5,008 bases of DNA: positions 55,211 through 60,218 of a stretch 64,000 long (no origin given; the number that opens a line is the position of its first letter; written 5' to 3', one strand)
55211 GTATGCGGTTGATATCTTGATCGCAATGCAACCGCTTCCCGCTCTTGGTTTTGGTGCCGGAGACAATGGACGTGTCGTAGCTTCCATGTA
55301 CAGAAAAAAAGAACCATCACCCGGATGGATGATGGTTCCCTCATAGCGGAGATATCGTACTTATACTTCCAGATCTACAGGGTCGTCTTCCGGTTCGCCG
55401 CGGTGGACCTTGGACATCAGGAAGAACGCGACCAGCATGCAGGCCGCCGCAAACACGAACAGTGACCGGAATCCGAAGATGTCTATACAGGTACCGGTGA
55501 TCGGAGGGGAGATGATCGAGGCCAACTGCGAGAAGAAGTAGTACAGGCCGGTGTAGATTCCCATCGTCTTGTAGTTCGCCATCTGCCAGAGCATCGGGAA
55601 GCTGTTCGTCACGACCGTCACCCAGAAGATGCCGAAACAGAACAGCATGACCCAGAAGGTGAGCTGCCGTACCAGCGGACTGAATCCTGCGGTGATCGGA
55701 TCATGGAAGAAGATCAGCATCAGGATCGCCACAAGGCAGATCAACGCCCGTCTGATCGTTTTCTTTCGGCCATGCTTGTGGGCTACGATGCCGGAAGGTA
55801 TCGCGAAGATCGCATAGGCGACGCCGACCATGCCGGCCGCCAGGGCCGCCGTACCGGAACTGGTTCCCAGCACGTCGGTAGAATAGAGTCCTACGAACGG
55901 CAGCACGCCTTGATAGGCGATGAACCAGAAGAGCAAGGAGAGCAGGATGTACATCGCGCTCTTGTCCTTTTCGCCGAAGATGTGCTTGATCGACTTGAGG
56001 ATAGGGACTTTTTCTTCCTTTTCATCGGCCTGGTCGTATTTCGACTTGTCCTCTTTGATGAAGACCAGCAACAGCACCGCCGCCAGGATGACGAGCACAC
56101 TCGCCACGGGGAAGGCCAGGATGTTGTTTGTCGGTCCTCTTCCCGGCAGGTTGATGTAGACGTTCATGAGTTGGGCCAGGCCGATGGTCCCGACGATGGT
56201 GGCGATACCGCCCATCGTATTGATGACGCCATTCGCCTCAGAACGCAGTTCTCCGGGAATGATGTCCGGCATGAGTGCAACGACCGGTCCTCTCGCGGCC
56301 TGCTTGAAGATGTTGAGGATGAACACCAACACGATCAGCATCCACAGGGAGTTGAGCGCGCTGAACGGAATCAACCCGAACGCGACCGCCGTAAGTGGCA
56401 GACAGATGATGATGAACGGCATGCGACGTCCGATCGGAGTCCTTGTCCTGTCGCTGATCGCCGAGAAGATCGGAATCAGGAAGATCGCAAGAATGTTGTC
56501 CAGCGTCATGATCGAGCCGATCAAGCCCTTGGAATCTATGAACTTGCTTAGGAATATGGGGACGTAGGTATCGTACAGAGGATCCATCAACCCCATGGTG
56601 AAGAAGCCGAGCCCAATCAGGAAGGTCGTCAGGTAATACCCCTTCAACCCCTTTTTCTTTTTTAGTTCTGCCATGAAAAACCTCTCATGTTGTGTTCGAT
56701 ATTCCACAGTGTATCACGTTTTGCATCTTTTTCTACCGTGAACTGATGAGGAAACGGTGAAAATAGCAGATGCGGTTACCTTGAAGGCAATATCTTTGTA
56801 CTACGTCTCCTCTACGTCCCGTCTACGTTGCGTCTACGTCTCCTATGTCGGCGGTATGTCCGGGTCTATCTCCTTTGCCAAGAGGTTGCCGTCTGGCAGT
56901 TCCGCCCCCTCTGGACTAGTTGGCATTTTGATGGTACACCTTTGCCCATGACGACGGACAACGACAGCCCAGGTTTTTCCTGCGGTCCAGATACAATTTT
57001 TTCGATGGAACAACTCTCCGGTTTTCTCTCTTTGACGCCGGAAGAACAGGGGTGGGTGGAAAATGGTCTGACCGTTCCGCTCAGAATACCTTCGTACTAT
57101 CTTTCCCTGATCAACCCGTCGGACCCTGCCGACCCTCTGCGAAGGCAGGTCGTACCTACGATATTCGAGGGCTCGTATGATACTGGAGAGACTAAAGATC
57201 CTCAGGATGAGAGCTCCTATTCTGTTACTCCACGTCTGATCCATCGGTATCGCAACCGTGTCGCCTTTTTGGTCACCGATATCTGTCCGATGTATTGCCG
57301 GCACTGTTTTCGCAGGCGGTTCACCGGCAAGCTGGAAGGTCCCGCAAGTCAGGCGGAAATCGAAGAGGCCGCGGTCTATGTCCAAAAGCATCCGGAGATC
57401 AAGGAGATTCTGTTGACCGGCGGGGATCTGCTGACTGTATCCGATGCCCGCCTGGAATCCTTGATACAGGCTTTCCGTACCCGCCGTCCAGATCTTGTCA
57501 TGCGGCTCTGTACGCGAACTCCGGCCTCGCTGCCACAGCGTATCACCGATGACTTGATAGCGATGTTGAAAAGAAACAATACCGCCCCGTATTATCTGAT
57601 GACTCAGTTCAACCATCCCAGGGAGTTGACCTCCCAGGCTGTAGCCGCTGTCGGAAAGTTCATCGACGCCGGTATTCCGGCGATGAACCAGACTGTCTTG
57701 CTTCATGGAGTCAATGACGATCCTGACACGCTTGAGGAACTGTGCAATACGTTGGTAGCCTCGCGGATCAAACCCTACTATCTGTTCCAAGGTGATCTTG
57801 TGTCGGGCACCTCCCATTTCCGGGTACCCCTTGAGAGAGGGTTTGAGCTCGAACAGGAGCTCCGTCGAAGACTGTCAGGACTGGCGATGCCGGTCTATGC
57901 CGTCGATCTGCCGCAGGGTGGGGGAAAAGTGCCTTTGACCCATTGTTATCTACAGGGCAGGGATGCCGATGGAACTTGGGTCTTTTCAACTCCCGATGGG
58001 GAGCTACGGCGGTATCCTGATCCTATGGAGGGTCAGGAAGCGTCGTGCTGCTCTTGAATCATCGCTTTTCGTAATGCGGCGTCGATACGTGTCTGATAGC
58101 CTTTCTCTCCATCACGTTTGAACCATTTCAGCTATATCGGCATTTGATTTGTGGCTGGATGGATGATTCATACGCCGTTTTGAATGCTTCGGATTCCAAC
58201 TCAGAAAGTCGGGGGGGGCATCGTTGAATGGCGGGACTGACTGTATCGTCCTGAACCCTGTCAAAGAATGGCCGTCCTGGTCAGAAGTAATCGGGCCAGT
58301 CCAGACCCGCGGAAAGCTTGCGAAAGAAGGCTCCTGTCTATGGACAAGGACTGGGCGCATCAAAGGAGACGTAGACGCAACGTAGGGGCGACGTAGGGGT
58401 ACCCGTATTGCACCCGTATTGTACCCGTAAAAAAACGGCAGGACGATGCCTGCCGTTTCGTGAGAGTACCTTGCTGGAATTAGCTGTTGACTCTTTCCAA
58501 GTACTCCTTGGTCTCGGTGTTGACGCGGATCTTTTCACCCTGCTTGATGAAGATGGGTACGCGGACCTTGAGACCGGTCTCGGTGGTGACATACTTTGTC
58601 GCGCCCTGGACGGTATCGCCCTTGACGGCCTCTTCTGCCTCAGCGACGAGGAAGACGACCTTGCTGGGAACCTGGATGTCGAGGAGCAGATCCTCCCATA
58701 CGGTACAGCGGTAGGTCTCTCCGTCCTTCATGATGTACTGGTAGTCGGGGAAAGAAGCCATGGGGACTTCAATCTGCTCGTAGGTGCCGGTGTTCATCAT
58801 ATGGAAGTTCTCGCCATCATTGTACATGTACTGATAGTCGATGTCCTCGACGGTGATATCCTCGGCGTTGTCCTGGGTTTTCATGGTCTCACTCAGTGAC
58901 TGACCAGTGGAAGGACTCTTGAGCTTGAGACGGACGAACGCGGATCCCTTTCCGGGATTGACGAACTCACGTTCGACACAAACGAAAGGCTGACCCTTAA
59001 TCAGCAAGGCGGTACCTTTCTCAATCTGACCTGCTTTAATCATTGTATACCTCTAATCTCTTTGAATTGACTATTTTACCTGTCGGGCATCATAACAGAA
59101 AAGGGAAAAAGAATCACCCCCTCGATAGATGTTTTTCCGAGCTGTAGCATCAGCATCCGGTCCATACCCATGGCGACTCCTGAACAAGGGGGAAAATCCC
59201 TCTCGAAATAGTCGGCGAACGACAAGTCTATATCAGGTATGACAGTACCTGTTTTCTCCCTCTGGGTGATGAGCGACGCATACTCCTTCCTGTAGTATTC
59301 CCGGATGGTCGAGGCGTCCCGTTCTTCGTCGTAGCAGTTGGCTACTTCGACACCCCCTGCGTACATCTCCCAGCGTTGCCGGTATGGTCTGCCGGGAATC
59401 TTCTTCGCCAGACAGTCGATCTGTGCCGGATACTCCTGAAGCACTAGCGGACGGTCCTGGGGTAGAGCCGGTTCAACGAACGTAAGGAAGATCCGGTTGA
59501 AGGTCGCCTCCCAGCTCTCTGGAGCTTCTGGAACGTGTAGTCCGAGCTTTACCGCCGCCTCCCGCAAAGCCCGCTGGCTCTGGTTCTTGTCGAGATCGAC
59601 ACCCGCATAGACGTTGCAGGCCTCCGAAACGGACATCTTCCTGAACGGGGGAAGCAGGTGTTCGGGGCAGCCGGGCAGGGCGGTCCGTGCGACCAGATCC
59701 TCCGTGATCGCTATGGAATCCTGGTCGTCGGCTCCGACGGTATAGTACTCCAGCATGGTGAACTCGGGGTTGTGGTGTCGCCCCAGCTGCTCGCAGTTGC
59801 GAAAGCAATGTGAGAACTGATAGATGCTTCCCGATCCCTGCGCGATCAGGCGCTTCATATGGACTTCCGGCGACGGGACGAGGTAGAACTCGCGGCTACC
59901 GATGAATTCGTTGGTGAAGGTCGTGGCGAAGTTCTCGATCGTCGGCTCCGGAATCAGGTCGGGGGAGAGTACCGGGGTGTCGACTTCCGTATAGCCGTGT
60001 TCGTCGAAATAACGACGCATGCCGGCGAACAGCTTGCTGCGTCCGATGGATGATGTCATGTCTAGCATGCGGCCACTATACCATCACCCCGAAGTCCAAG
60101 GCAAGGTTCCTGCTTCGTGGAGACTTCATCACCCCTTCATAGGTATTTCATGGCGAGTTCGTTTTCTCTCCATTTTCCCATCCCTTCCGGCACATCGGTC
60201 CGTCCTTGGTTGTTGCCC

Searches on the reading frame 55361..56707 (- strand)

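Call 11: search_protein_families(library=pfam, proteins=[window:55361-56707:-])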
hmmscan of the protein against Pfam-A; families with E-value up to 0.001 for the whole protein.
window:55361-56707:- (448 aa): 2 families
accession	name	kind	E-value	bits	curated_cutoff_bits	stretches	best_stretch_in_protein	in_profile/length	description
PF07690.21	MFS_1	-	9.8e-42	143.5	33.4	2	32-401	2-347/347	Major Facilitator Superfamily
PF13347.12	MFS_2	-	1e-20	74.1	27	1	31-415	2-388/427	MFS/sugar transport protein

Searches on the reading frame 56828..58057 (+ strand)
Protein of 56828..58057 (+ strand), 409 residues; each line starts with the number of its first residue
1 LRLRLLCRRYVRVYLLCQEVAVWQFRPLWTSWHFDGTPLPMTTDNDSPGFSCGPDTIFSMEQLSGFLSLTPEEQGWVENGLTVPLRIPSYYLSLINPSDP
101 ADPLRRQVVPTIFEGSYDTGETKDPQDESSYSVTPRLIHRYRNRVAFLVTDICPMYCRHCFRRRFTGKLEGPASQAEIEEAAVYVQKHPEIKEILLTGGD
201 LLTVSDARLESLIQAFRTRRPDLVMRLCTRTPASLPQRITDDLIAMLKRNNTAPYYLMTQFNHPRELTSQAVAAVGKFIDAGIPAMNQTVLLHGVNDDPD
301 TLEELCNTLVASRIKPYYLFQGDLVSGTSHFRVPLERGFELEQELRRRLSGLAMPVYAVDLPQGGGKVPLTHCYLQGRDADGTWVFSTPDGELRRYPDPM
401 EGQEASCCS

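Call 11: search_protein_families(library=pfam, proteins=[window:56828-58057:+])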
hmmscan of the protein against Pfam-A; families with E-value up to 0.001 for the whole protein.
window:56828-58057:+ (409 aa): 3 families
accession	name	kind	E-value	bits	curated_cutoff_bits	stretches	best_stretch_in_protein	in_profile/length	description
PF04055.27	Radical_SAM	-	1.3e-10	42.2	29.5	1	149-302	3-163/166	Radical SAM superfamily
PF12544.13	LAM_C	-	8.4e-07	29.6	26.7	1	344-404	3-62/127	Lysine-2,3-aminomutase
PF13353.11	Fer4_12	-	2.8e-06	28.1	22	1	146-224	9-85/137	4Fe-4S single cluster domain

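Call 25: find_homologous_proteins(query=window:56948-58054:+, max_evalue=1e-60)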
Query seq(369 aa) (369 aa): 5888 proteins with E <= 1e-60 among 8000 candidates; the best 120 are listed.
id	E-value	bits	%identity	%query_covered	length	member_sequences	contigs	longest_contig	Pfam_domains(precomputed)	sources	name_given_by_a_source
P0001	1.7e-235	799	93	100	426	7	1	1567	PF12544.14,PF04055.28,PF13353.12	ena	-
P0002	6.1e-192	656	81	93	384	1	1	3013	PF12544.14,PF04055.28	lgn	-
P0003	4.1e-189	646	80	93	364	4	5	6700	PF04055.28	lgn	-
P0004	8.2e-188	642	80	93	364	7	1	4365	PF12544.14,PF04055.28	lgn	-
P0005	3.5e-180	617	77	97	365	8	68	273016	PF12544.14,PF04055.28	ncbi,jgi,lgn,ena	ncbi:MAG: KamA family radical SAM protein [Sphaerochaetaceae bacterium]|jgi:lysine 2,3-aminomutase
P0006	9.5e-158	543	68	93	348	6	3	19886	PF12544.14,PF04055.28,PF13353.12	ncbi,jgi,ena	ncbi:MAG: KamA family radical SAM protein [Sphaerochaetaceae bacterium]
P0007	5.1e-157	541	71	93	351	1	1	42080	PF12544.14,PF04055.28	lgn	-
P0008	3.1e-155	535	65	94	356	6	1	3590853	PF12544.14,PF04055.28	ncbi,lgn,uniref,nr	ncbi:KamA family protein [Sphaerochaeta pleomorpha str. Grapes]|uniref:KamA family protein n=1 Tax=S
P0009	1.1e-154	533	65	95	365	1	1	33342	PF12544.14,PF04055.28,PF13353.12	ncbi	ncbi:MAG: KamA family radical SAM protein [Sphaerochaeta sp.]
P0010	4.6e-154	531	67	93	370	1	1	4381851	PF12544.14,PF04055.28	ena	-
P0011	5.9e-153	527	67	93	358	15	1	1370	PF12544.14,PF04055.28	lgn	-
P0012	3.8e-152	525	67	93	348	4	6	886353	PF04055.28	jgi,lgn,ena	-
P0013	8.9e-152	523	64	95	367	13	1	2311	PF12544.14,PF04055.28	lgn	-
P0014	2.7e-151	522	66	93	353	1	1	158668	PF12544.14,PF04055.28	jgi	jgi:lysine 2,3-aminomutase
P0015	7.7e-151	520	66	93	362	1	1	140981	PF12544.14,PF04055.28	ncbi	-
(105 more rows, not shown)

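Call 26: find_encoding_contigs(protein=P0005, flank=10000, max_places=4)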
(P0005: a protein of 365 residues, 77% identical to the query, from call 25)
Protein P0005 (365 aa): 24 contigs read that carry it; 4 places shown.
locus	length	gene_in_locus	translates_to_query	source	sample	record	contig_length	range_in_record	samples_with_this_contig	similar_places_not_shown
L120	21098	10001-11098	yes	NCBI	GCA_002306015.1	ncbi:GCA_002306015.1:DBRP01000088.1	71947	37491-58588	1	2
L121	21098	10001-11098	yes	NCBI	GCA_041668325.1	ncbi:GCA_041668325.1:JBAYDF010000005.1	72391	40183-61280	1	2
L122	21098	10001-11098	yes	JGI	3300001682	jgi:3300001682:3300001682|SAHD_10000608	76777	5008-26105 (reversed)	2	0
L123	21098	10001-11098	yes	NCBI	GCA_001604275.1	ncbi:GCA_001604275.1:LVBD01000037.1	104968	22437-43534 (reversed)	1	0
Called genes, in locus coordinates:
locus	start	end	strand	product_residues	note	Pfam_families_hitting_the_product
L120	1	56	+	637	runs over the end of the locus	PF00795:CN_hydrolase, PF02540:NAD_synthase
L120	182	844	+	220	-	-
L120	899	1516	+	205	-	-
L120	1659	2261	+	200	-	-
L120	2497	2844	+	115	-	-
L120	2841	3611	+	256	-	PF23023:Anti-Pycsar_Apyc1, PF00753:Lactamase_B, PF12706:Lactamase_B_2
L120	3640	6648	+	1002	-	PF02739:5_3_exonuc_N, PF01367:5_3_exonuc, PF01612:DNA_pol_A_exo1, PF00476:DNA_pol_A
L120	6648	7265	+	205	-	PF01121:CoaE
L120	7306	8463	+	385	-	-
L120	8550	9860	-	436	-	PF07690:MFS_1, PF12832:MFS_1_like (weak), PF13347:MFS_2, PF07690:MFS_1 (weak)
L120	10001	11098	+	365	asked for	PF04055:Radical_SAM, PF12544:LAM_C (weak)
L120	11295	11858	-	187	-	PF08207:EFP_N, PF01132:EFP, PF09285:Elong-fact-P_C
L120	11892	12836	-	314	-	PF00152:tRNA-synt_2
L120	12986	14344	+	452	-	PF10396:TrmE_N, PF12631:MnmE_helical, PF01926:MMR_HSR1, PF02421:FeoB_N (weak)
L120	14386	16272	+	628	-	PF01134:GIDA, PF07992:Pyr_redox_2 (faint), PF12831:FAD_oxidored, PF21680:GIDA_C_1st, PF13932:SAM_GIDA_C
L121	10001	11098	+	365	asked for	PF04055:Radical_SAM, PF12544:LAM_C (weak)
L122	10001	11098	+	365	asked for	PF04055:Radical_SAM, PF12544:LAM_C (weak)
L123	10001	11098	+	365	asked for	PF04055:Radical_SAM, PF12544:LAM_C (weak)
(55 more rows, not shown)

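Call 27: find_encoding_contigs(protein=P0001, flank=10000, max_places=3)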
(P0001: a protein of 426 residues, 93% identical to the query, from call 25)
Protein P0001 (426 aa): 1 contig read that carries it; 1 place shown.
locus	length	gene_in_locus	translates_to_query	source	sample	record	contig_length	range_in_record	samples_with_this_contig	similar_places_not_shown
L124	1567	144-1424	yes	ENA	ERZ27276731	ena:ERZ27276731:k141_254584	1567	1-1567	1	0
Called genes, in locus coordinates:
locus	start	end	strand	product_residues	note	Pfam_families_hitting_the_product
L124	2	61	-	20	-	?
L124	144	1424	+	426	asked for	PF13353:Fer4_12 (faint), PF04055:Radical_SAM, PF12544:LAM_C (weak)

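Call 28: find_encoding_contigs(protein=P0003, flank=10000, max_places=4)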
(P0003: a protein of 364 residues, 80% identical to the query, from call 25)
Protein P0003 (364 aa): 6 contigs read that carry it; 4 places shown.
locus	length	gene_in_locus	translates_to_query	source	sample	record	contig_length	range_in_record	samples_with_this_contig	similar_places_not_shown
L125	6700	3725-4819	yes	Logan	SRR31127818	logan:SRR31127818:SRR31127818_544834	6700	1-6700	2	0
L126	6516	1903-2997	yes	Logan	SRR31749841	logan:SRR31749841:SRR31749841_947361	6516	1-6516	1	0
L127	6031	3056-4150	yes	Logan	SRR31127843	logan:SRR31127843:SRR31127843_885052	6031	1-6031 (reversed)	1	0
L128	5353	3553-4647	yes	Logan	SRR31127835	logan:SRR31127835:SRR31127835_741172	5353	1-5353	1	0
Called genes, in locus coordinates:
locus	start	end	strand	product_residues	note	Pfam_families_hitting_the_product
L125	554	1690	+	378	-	-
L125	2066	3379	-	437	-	PF07690:MFS_1, PF12832:MFS_1_like (weak), PF13347:MFS_2, PF07690:MFS_1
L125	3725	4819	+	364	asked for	PF04055:Radical_SAM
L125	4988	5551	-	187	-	PF08207:EFP_N, PF01132:EFP, PF09285:Elong-fact-P_C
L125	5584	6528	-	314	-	PF00152:tRNA-synt_2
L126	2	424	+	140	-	?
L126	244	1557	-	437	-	PF07690:MFS_1, PF12832:MFS_1_like (weak), PF13347:MFS_2, PF07690:MFS_1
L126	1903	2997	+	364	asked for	PF04055:Radical_SAM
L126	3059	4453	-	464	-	PF01554:MatE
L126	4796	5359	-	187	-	PF08207:EFP_N, PF01132:EFP, PF09285:Elong-fact-P_C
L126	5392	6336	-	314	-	PF00152:tRNA-synt_2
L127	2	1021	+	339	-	?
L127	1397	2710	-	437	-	PF07690:MFS_1, PF12832:MFS_1_like (weak), PF13347:MFS_2, PF07690:MFS_1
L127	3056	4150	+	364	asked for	PF04055:Radical_SAM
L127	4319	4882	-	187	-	PF08207:EFP_N, PF01132:EFP, PF09285:Elong-fact-P_C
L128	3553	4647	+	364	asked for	PF04055:Radical_SAM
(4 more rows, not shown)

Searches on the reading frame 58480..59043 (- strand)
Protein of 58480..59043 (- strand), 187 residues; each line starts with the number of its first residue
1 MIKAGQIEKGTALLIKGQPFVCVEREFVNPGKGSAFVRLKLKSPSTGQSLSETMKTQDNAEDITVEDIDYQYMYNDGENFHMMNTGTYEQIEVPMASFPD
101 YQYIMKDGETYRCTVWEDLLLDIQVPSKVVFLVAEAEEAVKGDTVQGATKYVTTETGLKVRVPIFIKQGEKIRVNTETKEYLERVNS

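Call 11: search_protein_families(library=pfam, proteins=[window:58480-59043:-])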
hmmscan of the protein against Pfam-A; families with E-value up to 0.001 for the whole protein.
window:58480-59043:- (187 aa): 3 families
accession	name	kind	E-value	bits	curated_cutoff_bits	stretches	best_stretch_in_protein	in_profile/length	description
PF09285.17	Elong-fact-P_C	-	9e-23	80.2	25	1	129-184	1-56/56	Elongation factor P, C-terminal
PF08207.18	EFP_N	-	3e-16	59.6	23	1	4-59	2-57/58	Elongation factor P (EF-P) KOW-like domain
PF01132.26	EFP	-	1.4e-13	51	27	1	69-118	2-51/54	Elongation factor P (EF-P) OB domain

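Call 14: find_encoding_contigs(protein=window:58480-59043:-, flank=10000, max_places=6)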
Protein window:58480-59043:- (187 aa): no gene with exactly this product is on record in the collection.

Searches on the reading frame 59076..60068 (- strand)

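Call 11: search_protein_families(library=pfam, proteins=[window:59076-60068:-])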
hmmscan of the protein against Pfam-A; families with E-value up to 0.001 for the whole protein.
window:59076-60068:- (330 aa): 1 family
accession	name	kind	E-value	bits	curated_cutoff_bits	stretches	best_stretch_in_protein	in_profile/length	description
PF00152.25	tRNA-synt_2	-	1.5e-42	146.2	25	1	10-322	25-305/308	tRNA synthetases class II (D, K and N)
